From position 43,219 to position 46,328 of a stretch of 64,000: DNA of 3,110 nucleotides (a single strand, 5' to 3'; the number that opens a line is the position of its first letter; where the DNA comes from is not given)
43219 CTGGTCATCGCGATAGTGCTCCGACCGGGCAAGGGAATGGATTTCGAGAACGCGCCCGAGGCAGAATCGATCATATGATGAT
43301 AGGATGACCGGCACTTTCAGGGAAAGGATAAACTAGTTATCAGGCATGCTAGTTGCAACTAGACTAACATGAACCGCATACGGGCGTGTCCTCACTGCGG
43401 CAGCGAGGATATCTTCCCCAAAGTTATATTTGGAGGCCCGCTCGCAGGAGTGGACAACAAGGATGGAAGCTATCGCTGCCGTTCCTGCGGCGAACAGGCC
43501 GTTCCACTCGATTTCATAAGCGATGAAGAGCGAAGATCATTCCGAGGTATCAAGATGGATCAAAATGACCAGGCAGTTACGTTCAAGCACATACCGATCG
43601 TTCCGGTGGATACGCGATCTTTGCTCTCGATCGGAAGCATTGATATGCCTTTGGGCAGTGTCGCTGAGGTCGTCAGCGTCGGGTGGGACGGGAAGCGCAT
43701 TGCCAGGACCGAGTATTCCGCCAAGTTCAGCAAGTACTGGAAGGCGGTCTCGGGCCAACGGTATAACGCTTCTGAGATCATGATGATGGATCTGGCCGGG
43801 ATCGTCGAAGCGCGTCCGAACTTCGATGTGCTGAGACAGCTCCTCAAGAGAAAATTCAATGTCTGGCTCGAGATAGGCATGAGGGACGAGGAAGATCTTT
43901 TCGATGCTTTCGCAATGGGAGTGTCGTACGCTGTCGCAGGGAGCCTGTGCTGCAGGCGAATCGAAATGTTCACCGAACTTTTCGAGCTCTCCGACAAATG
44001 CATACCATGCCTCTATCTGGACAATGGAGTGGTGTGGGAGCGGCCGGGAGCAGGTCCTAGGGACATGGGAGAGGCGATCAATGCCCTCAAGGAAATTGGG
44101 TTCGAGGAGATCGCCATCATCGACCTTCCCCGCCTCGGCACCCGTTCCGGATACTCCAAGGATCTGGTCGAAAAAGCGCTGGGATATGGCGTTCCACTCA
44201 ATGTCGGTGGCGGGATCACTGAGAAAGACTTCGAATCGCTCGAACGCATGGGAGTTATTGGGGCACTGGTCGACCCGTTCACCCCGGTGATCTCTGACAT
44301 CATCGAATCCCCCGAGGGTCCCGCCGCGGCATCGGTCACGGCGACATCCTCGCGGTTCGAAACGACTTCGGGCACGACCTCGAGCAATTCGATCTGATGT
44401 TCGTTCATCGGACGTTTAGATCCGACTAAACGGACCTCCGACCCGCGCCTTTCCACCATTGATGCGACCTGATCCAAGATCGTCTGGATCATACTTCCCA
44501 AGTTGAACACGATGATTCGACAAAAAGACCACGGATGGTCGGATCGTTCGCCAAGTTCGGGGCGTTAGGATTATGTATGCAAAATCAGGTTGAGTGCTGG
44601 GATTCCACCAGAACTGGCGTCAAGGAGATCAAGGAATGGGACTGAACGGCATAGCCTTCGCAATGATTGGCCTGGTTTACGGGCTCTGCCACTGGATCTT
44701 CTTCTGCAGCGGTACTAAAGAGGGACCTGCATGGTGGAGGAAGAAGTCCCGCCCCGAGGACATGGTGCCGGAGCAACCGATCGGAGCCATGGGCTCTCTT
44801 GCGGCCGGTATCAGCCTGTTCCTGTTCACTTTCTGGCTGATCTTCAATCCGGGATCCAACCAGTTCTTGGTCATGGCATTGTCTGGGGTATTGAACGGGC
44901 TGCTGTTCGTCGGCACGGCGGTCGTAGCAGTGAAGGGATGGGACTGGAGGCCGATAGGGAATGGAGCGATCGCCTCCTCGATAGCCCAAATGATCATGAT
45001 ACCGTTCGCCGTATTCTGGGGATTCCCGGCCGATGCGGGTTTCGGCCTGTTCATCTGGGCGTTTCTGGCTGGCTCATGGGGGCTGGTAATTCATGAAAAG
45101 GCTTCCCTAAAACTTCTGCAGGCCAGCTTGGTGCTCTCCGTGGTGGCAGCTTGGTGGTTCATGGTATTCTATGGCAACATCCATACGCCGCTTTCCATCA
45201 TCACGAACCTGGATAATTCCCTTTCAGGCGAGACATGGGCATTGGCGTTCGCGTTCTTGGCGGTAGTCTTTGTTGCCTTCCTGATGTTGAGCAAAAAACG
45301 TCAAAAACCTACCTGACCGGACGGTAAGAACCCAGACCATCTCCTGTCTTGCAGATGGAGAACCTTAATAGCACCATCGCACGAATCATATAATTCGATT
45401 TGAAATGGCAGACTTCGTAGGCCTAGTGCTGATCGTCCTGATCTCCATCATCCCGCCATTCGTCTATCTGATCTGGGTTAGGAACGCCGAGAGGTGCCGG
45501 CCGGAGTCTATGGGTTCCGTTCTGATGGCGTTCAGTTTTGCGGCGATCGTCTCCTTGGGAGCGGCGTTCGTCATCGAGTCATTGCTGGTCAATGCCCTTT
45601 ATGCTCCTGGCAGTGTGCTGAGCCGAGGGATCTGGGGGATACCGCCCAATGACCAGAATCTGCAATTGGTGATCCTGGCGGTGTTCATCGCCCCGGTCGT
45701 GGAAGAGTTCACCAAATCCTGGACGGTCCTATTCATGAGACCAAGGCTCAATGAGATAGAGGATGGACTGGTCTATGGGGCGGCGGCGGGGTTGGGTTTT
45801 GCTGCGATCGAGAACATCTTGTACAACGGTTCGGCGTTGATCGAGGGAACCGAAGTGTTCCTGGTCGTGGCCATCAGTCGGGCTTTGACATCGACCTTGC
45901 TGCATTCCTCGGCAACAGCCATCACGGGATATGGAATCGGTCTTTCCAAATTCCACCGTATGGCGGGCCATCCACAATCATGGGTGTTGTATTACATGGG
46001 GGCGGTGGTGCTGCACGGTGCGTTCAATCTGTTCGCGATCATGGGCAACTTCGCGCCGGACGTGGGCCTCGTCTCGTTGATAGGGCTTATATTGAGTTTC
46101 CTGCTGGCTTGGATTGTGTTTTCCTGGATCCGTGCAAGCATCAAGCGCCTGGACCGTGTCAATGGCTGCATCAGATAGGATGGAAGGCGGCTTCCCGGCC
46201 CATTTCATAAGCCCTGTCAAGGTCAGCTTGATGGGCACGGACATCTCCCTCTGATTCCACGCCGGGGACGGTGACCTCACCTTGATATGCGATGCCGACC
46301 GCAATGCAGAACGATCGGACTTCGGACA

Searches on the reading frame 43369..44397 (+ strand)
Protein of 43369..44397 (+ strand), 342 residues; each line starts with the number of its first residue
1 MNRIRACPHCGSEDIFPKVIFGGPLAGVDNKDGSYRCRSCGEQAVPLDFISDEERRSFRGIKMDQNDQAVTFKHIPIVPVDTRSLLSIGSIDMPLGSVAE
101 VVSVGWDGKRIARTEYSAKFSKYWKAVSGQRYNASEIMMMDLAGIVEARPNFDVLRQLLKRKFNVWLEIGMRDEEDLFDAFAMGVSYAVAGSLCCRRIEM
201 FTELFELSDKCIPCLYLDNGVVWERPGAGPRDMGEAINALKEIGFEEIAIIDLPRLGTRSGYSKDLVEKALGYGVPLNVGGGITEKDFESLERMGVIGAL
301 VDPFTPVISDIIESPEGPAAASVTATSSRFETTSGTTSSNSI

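Call 10: search_protein_families(library=pfam, proteins=[window:43369-44397:+], max_evalue=0.001)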
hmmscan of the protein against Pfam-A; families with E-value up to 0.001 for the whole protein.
window:43369-44397:+ (342 aa): 1 family
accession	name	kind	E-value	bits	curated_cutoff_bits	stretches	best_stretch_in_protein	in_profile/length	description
PF00977.27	His_biosynth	-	1.8e-14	54.2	23.6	1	108-301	19-218/228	Histidine biosynthesis protein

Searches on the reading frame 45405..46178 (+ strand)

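Call 10: search_protein_families(library=pfam, proteins=[window:45405-46178:+], max_evalue=0.001)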
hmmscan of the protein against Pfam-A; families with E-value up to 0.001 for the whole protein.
window:45405-46178:+ (257 aa): 1 family
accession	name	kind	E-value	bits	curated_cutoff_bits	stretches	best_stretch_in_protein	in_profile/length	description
PF13367.11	PrsW-protease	-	5.6e-33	114.6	23.5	1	36-227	3-188/196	PrsW family intramembrane metalloprotease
